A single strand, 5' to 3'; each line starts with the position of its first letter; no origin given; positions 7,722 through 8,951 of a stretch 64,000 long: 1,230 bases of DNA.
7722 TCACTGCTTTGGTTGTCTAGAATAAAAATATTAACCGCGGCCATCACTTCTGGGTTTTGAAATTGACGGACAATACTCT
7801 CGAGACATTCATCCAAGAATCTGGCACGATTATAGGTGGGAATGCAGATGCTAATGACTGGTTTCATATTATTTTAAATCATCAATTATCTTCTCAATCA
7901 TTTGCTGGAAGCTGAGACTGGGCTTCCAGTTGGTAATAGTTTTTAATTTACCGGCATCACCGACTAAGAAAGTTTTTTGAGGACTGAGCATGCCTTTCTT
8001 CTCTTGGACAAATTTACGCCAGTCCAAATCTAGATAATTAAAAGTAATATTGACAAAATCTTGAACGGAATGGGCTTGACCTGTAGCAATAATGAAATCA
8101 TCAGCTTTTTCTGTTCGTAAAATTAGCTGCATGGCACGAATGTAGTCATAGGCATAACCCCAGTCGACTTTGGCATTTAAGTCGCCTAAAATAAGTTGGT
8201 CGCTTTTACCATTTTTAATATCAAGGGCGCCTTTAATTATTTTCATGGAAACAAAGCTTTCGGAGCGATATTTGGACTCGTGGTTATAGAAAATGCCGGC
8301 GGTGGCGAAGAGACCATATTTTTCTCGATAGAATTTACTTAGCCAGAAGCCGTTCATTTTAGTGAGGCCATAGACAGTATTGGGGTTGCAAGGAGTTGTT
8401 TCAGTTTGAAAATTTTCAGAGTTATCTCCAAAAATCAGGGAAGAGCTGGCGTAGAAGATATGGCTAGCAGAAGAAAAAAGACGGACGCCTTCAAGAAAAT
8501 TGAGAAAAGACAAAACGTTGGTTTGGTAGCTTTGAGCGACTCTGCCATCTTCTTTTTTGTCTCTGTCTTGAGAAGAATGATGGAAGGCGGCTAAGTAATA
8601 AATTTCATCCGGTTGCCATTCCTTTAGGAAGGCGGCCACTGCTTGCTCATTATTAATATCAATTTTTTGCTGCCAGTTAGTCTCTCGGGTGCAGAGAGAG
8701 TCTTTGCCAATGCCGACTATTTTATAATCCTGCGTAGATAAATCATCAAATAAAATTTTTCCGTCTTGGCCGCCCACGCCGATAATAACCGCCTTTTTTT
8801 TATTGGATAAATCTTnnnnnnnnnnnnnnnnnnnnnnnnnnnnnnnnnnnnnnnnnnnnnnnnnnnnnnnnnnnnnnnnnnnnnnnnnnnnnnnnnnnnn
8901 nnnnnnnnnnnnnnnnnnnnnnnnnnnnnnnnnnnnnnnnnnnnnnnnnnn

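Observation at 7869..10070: C-methyltransferase fused to a Glu-less Gmd-like reductase next to gmd: candidate single-polypeptide route to a GDP-linked C-methyl-6-deoxyhexose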

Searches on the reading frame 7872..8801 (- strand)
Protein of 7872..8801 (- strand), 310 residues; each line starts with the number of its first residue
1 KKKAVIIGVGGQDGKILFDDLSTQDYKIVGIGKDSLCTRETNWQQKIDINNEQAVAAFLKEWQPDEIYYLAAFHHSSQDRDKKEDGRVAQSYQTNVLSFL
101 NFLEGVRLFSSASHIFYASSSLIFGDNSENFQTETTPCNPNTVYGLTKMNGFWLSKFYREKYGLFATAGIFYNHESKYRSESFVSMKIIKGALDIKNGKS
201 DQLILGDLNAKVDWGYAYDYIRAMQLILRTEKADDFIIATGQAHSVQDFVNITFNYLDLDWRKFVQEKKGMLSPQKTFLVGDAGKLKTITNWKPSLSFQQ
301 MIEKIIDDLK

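Call 11: search_solved_structures(query=window:7872-8801:-, max_evalue=0.00001, show_alignments=0)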
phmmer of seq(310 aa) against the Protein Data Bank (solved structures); distinct sequences matched with E-value up to 0.00001: 39.
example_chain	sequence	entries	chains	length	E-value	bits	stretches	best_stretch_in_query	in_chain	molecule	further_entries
1n7g_A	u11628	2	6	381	8e-53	182.8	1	2-308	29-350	GDP-D-mannose-4,6-dehydratase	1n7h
1rpn_A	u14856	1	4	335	9.3e-50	172.8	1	3-307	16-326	GDP-mannose 4,6-dehydratase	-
2z1m_A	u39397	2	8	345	9.5e-45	156.3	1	2-305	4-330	GDP-D-mannose dehydratase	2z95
6gpk_A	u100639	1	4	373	8.5e-43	149.9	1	4-257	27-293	GDP-mannose 4,6 dehydratase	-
6gpj_A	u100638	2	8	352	8.7e-43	149.9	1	4-257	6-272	GDP-mannose 4,6 dehydratase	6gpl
5in4_A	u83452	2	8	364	1e-42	149.6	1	4-257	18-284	GDP-mannose 4,6 dehydratase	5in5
1t2a_A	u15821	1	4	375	1.2e-42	149.4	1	4-257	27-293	GDP-mannose 4,6 dehydratase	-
7kf3_A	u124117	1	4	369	1.3e-42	149.3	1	1-306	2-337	GDP-mannose 4,6-dehydratase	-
6q94_B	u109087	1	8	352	3.1e-42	148.1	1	4-257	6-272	GDP-mannose 4,6 dehydratase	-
1db3_A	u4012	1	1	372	2.4e-41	145.1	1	2-262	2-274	GDP-MANNOSE 4,6-DEHYDRATASE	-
5uzh_A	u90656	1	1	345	4.4e-40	141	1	2-306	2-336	NafoA.00085.b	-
2pk3_A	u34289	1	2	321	8.7e-19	71.1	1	3-306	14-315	GDP-6-deoxy-D-lyxo-4-hexulose reductase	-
7us5_A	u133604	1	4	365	2.6e-15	59.6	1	1-307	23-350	GDP-D-GLYCERO-D-MANNO-HEPTOSE 4,6-DEHYDRATASE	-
7cgv_A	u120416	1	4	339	2.8e-10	43.1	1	1-166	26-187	Artificial L-threonine 3-dehydrogenase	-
1bxk_A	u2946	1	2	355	6.9e-10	41.8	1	44-235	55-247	PROTEIN (DTDP-GLUCOSE 4,6-DEHYDRATASE)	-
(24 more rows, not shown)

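Call 18: find_homologous_proteins(query=window:7872-8801:-, max_evalue=1e-20)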
Query seq(310 aa) (310 aa): 599 proteins with E <= 1e-20 among 1473 candidates; the best 120 are listed.
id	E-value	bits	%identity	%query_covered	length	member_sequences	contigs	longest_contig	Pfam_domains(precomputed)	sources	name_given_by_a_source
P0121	6.5e-114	398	58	99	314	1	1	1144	PF04321.24,PF16363.12,PF01370.28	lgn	-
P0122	1.0e-113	398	58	99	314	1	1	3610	PF04321.24,PF16363.12,PF01370.28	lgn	-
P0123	1.3e-112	394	57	99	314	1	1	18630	PF04321.24,PF16363.12,PF01370.28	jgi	jgi:GDPmannose 4,6-dehydratase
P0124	1.5e-112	394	56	99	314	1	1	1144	PF04321.24,PF16363.12,PF01370.28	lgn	-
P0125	1.5e-111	390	56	99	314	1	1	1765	PF04321.24,PF16363.12,PF01370.28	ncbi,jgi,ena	jgi:GDPmannose 4,6-dehydratase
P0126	1.5e-111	390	58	99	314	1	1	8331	PF04321.24,PF16363.12,PF01370.28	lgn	-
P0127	1.8e-111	390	59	99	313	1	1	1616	PF04321.24,PF16363.12,PF01370.28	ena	-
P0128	7.4e-111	388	56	100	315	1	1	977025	PF04321.24,PF16363.12,PF01370.28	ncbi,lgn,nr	ncbi:MAG: GDP-mannose 4,6-dehydratase [Candidatus Falkowbacteria bacterium]|nr:MAG: GDP-mannose 4,6-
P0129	8.4e-110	385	57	99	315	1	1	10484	PF04321.24,PF16363.12,PF01370.28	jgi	jgi:GDPmannose 4,6-dehydratase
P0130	1.5e-108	381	55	100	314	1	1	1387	PF04321.24,PF16363.12,PF01370.28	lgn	-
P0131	1.9e-107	377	56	97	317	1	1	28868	PF04321.24,PF16363.12,PF01370.28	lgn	-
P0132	9.8e-107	375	56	99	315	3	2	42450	PF04321.24,PF16363.12,PF01370.28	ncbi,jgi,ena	ncbi:MAG: GDP-mannose 4,6-dehydratase [Patescibacteria group bacterium]|jgi:GDPmannose 4,6-dehydrata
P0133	1.2e-106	374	55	99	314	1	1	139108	PF04321.24,PF16363.12,PF01370.28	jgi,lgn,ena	-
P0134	2.4e-106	373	56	100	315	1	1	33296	PF04321.24,PF16363.12,PF01370.28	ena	-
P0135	3.1e-106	373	56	99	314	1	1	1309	PF04321.24,PF16363.12,PF01370.28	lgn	-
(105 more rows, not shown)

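Call 23: find_encoding_contigs(protein=P0128, flank=8000, max_places=2)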
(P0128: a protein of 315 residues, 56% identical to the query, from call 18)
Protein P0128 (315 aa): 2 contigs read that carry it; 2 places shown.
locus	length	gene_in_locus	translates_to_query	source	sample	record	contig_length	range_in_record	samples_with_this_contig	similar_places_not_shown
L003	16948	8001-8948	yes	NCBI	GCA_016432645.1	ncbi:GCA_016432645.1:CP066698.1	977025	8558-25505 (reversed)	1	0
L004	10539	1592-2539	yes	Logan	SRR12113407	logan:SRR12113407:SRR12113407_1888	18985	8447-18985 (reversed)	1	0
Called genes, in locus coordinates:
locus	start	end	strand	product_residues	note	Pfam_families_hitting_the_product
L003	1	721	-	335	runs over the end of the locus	PF13177:DNA_pol3_delta2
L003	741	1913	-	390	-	PF00579:tRNA-synt_1b, PF22421:SYY_C-terminal (weak), PF01479:S4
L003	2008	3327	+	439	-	PF02397:Bac_transf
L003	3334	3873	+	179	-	PF00132:Hexapep, PF14602:Hexapep_2 (weak)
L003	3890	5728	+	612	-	PF13489:Methyltransf_23 (weak)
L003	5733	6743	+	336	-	PF01370:Epimerase, PF04321:RmlD_sub_bind, PF16363:GDP_Man_Dehyd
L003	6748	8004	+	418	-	PF08421:Methyltransf_13, PF13489:Methyltransf_23, PF08484:Methyltransf_14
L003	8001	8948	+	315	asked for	PF01370:Epimerase, PF04321:RmlD_sub_bind, PF16363:GDP_Man_Dehyd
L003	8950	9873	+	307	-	PF00535:Glycos_transf_2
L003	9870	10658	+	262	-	PF00535:Glycos_transf_2, PF10111:Glyco_tranf_2_2, PF13641:Glyco_tranf_2_3, PF13712:Glyco_tranf_2_5 (faint), PF13632:Glyco_trans_2_3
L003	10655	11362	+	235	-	PF03141:Methyltransf_29 (weak), PF13489:Methyltransf_23, PF07021:MetW, PF13847:Methyltransf_31, PF08241:Methyltransf_11, PF08242:Methyltransf_12, PF13649:Methyltransf_25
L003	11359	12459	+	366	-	PF13439:Glyco_transf_4, PF20706:GT4-conflict, PF00534:Glycos_transf_1, PF13692:Glyco_trans_1_4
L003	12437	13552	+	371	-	PF13439:Glyco_transf_4, PF20706:GT4-conflict (weak), PF00534:Glycos_transf_1, PF13692:Glyco_trans_1_4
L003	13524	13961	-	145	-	-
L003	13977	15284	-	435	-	PF01943:Polysacc_synt, PF13440:Polysacc_synt_3, PF03023:MurJ (weak), PF01554:MatE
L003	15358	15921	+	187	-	PF13238:AAA_18, PF00406:ADK, PF02223:Thymidylate_kin (faint), PF13207:AAA_17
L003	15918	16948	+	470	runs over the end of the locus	PF01554:MatE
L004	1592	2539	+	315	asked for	PF01370:Epimerase, PF04321:RmlD_sub_bind, PF16363:GDP_Man_Dehyd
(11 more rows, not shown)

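Call 33: find_related_loci(query=A2, collection=genome_contigs, flank=8000)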
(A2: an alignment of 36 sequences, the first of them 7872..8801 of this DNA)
Query A2 (310 aa) in genome_contigs; peptide patterns used: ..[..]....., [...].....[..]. (x = any residue, [..] = any of these).
600 stretches matched a pattern (row limit reached: there are more); 589 encode a relative of the query (tblastn E <= 1e-3); the best 80 are kept; 80 distinct loci.
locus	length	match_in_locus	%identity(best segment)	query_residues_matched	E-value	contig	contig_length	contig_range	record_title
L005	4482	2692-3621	75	1-310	4e-161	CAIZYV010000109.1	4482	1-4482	Candidatus Falkowbacteria bacterium isolate Loc090907-5m_bin-395 genome assembly, contig: bin-395:109/114, whole genome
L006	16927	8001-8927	56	1-309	1e-117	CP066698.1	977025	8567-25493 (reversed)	MAG: Candidatus Falkowbacteria bacterium isolate NC_groundwater_1683_Pr3_B-0.1um_40_26 chromosome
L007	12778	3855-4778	56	2-309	1e-113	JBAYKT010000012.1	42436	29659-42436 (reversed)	MAG: Patescibacteria group bacterium isolate SO_2016_GW1_86 scaffold01706_OW334_2016, whole genome shotgun sequence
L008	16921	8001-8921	47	2-307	2e-105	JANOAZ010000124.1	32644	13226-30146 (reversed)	MAG: Chthoniobacteraceae bacterium isolate VAR_18_metabat_249 VAR_18_k141_2111781, whole genome shotgun sequence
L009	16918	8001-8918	47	2-307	4e-99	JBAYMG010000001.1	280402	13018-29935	MAG: Candidatus Omnitrophota bacterium isolate SO_2016_LW1_34 scaffold00005_LW64-88_2016, whole genome shotgun sequence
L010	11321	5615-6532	50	2-307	7e-99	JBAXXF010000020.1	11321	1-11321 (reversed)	MAG: bacterium isolate ELA732 MAG732_20, whole genome shotgun sequence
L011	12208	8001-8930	46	1-310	7e-98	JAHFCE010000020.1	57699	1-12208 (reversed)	MAG: Elusimicrobia bacterium isolate nzgw214 NODE_127_length_57700_cov_4.675090, whole genome shotgun sequence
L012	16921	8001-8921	46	2-308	1e-97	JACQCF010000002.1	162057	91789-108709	MAG: Candidatus Omnitrophota bacterium isolate NC_groundwater_961_Pr1_S-0.2um_46_24 Montesol18-Sp2_coassembly_scaffold_6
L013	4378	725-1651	48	1-309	3e-96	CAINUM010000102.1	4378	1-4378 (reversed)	MAG: Candidatus Magasanikbacteria bacterium isolate Kiruna_bin-08293 genome assembly, contig: bin-08293:102/107, whole g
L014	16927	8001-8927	47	2-310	2e-95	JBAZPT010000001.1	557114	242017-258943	MAG: Parcubacteria group bacterium isolate SO_2017_SWC_36 scaffold_11_c1_LP-4_2017, whole genome shotgun sequence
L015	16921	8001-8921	48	2-307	4e-95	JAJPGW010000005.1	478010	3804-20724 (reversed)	MAG: Gammaproteobacteria bacterium isolate Centralia_MAG_117 k107_13785812, whole genome shotgun sequence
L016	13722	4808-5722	47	4-306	2e-90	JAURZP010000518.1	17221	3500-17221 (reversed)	MAG: Methanoregula sp. isolate E6_concoct.bin.196 E6_k141_130553, whole genome shotgun sequence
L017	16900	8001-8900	46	1-307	6e-90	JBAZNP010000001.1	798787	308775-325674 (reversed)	MAG: Patescibacteria group bacterium isolate SO_2017_LW4_72 scaffold_15_c1_LW137-91_2017, whole genome shotgun sequence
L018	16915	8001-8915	46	4-306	4e-89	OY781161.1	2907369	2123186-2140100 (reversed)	MAG: uncultured Methanoregula sp. isolate bdb6c56a-0f97-41a9-9319-40fe56c94967 genome assembly, chromosome: 1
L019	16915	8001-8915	46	4-306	4e-89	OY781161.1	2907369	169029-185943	MAG: uncultured Methanoregula sp. isolate bdb6c56a-0f97-41a9-9319-40fe56c94967 genome assembly, chromosome: 1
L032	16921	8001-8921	42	4-306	3e-81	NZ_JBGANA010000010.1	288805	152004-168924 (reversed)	MAG: Prosthecobacter sp. isolate MAG_AAO_H125.6 AAOH125-6_opera_contig_180, whole genome shotgun sequence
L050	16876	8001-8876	39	4-306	6e-72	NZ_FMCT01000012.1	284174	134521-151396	Micromonospora carbonacea strain DSM 43168, whole genome shotgun sequence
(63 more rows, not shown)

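Call 41: search_protein_families(library=pfam, proteins=[L050:1528-2721:+, L050:3553-4797:-, L050:4563-5804:+, L050:5788-6993:+, L050:7934-8995:+, L050:9119-10186:+, L050:10186-11175:+, L050:11230-12258:+, L050:12304-13665:+, L050:13991-15949:+], max_evalue=0.00001)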
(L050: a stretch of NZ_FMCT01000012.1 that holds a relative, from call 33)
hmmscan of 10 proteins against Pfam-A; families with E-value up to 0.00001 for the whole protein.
L050:1528-2721:+ (397 aa): 2 families
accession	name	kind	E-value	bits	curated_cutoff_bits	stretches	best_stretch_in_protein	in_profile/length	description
PF06722.18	EryCIII-like_C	-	9.6e-27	94.2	31.7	1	251-390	3-143/145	Erythromycin biosynthesis protein CIII-like, C-terminal domain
PF21036.3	EryCIII-like_N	-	2.3e-13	50.8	27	1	40-236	2-216/216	Erythromycin biosynthesis protein CIII-like, N-terminal domain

L050:3553-4797:- (414 aa): 0 families

L050:4563-5804:+ (413 aa): 2 families
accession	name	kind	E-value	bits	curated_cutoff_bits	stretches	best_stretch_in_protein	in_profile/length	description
PF00535.33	Glycos_transf_2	-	7.8e-18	65.4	23.3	1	87-207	3-121/168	Glycosyl transferase family 2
PF13641.12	Glyco_tranf_2_3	-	3.6e-09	37.4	27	1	82-310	1-211/230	Glycosyltransferase like family 2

L050:5788-6993:+ (401 aa): 0 families

L050:7934-8995:+ (353 aa): 0 families

L050:9119-10186:+ (355 aa): 2 families
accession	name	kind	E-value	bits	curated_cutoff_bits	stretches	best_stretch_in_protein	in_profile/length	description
PF00483.29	NTP_transferase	-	3.2e-52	178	21.2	1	2-236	1-244/245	Nucleotidyl transferase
PF12804.13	NTP_transf_3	-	1.5e-08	35.5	27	1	3-107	1-95/160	MobA-like NTP transferase domain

L050:10186-11175:+ (329 aa): 7 families
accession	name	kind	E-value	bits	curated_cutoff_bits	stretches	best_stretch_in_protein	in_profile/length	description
PF16363.11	GDP_Man_Dehyd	-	2.1e-65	221.8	27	1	5-305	1-332/332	GDP-mannose 4,6 dehydratase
PF01370.27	Epimerase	-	2.5e-61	207.6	20.9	1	4-242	1-240/240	NAD dependent epimerase/dehydratase family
PF01073.25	3Beta_HSD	-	4.4e-17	62.5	22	1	6-165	2-162/280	3-beta hydroxysteroid dehydrogenase/isomerase family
PF04321.23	RmlD_sub_bind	-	9.8e-17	61.4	27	1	40-304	33-280/287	RmlD substrate binding domain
PF02719.21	Polysacc_synt_2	-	7e-15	55.4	20.2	1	4-259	1-246/293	Polysaccharide biosynthesis protein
PF07993.18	NAD_binding_4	-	3.1e-09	36.8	20.1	1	8-179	3-206/258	Male sterility protein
PF13460.12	NAD_binding_10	-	2.2e-07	31.4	27.2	1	8-141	1-115/184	NAD(P)H-binding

L050:11230-12258:+ (342 aa): 6 families
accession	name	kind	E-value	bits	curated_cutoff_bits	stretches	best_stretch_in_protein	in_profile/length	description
PF01370.27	Epimerase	-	4.6e-51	174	20.9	1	5-238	2-240/240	NAD dependent epimerase/dehydratase family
PF16363.11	GDP_Man_Dehyd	-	5.1e-34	118.7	27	1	5-251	1-261/332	GDP-mannose 4,6 dehydratase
PF04321.23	RmlD_sub_bind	-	1.8e-18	67.1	27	1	4-263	3-238/287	RmlD substrate binding domain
PF01073.25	3Beta_HSD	-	7.8e-14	51.8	22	1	5-221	1-225/280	3-beta hydroxysteroid dehydrogenase/isomerase family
PF02719.21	Polysacc_synt_2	-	5.8e-12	45.8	20.2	1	5-255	2-246/293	Polysaccharide biosynthesis protein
PF13460.12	NAD_binding_10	-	7.9e-09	36.1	27.2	1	8-168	1-143/184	NAD(P)H-binding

L050:12304-13665:+ (453 aa): 6 families
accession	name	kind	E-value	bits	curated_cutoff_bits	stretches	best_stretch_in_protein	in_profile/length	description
PF05721.19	PhyH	-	5.8e-36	125.2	22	1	244-435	1-212/213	Phytanoyl-CoA dioxygenase (PhyH)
PF13847.12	Methyltransf_31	-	8.7e-11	42.1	27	1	58-162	4-113/145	Methyltransferase domain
PF13649.12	Methyltransf_25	-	1.3e-09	39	27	1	61-151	1-92/97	Methyltransferase domain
PF08241.18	Methyltransf_11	-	1.6e-09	38.7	21.2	1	62-151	1-86/95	Methyltransferase domain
PF08242.18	Methyltransf_12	-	1.4e-06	29.3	30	1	62-150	1-90/98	Methyltransferase domain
PF13489.12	Methyltransf_23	-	8.5e-06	26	27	0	53-213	18-160/164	Methyltransferase domain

L050:13991-15949:+ (652 aa): 0 families

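Call 51: search_solved_structures(query=window:7872-8801:-, max_evalue=1e-30, show_alignments=2)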
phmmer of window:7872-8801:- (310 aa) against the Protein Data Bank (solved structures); distinct sequences matched with E-value up to 1e-30: 11.
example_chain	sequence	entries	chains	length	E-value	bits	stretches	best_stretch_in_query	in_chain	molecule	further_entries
1n7g_A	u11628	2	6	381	8e-53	182.8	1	2-308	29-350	GDP-D-mannose-4,6-dehydratase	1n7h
1rpn_A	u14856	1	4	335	9.3e-50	172.8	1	3-307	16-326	GDP-mannose 4,6-dehydratase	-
2z1m_A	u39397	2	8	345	9.5e-45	156.3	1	2-305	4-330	GDP-D-mannose dehydratase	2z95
6gpk_A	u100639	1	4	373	8.5e-43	149.9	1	4-257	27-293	GDP-mannose 4,6 dehydratase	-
6gpj_A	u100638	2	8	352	8.7e-43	149.9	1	4-257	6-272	GDP-mannose 4,6 dehydratase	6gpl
5in4_A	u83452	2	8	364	1e-42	149.6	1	4-257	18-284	GDP-mannose 4,6 dehydratase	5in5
1t2a_A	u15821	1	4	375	1.2e-42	149.4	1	4-257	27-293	GDP-mannose 4,6 dehydratase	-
7kf3_A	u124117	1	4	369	1.3e-42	149.3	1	1-306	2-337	GDP-mannose 4,6-dehydratase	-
6q94_B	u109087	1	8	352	3.1e-42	148.1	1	4-257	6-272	GDP-mannose 4,6 dehydratase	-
1db3_A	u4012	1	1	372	2.4e-41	145.1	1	2-262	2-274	GDP-MANNOSE 4,6-DEHYDRATASE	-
5uzh_A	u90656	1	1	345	4.4e-40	141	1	2-306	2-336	NafoA.00085.b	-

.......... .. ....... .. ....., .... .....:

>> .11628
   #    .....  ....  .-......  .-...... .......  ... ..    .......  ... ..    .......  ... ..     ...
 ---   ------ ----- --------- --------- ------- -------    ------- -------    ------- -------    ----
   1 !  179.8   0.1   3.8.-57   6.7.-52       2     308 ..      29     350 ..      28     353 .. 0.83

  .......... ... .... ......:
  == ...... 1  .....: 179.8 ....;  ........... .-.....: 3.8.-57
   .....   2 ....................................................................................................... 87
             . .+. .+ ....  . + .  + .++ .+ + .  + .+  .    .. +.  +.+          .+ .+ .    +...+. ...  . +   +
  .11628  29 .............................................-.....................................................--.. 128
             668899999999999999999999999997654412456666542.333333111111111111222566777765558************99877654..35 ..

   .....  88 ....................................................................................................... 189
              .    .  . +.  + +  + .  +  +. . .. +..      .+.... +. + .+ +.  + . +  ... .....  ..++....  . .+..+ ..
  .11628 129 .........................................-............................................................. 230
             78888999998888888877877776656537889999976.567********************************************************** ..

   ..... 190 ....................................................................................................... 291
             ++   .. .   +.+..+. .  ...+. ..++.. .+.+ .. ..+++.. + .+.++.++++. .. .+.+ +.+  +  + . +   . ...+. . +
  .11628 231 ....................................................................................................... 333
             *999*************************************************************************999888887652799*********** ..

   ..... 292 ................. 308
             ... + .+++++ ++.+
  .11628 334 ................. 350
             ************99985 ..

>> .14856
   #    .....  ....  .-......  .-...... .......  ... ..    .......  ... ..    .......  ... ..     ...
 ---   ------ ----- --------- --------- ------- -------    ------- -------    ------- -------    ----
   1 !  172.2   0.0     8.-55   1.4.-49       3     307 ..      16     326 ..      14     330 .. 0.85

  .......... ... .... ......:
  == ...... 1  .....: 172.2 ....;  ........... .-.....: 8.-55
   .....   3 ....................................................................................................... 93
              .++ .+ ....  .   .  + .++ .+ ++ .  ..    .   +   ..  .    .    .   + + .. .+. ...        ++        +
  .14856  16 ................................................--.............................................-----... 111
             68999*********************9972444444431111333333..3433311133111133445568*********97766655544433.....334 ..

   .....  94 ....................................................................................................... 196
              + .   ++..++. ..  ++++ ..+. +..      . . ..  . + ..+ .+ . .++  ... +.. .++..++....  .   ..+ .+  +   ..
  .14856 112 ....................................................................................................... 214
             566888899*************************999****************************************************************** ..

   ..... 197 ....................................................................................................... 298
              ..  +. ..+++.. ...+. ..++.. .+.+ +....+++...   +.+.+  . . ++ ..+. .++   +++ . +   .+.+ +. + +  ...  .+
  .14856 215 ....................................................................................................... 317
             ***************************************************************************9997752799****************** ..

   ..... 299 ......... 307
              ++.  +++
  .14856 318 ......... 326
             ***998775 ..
